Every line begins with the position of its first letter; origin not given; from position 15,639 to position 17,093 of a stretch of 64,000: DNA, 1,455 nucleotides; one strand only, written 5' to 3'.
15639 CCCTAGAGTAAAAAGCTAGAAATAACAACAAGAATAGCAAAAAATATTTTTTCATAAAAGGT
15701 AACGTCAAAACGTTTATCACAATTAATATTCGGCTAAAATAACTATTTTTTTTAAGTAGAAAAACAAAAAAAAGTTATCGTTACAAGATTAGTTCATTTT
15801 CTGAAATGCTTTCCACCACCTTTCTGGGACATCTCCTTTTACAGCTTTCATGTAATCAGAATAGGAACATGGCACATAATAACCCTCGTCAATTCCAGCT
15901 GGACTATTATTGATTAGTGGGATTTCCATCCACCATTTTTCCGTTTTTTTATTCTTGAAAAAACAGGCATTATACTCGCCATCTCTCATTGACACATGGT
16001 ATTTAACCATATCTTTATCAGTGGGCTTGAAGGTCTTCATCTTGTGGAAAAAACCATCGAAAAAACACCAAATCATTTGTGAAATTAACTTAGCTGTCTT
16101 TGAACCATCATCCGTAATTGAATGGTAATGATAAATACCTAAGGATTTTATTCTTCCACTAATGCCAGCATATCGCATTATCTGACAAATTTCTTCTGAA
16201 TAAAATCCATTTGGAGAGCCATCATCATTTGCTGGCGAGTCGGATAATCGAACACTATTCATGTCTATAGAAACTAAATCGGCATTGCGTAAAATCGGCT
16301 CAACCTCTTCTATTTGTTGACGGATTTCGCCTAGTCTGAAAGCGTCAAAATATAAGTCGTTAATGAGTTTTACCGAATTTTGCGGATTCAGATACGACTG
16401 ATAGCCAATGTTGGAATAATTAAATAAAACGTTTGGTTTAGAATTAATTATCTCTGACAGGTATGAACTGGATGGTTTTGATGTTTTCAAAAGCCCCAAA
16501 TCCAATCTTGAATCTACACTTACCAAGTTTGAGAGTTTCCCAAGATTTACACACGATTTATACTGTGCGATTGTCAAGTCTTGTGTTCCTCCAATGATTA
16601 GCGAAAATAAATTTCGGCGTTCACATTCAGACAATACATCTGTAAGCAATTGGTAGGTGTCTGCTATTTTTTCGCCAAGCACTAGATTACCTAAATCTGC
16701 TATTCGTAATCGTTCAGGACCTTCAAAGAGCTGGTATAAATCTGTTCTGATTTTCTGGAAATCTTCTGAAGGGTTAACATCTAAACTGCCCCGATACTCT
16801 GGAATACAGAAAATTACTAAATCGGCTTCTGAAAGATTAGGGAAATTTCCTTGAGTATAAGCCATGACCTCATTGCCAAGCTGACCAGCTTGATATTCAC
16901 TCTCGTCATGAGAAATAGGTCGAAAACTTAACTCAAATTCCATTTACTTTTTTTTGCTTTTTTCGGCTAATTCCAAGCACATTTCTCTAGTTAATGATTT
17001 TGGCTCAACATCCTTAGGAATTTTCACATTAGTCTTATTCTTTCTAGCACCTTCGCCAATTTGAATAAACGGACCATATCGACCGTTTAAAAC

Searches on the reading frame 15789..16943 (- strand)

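Call 3: search_protein_families(library=ncbifam, proteins=[window:15789-16943:-], max_evalue=0.00001)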
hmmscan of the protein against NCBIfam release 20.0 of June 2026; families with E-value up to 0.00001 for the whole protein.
window:15789-16943:- (384 aa): 1 family
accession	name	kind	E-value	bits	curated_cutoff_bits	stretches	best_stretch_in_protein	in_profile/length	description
TIGR01227.1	hutG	equivalog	1.7e-12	47.2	229.15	1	64-294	63-305/307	formimidoylglutamase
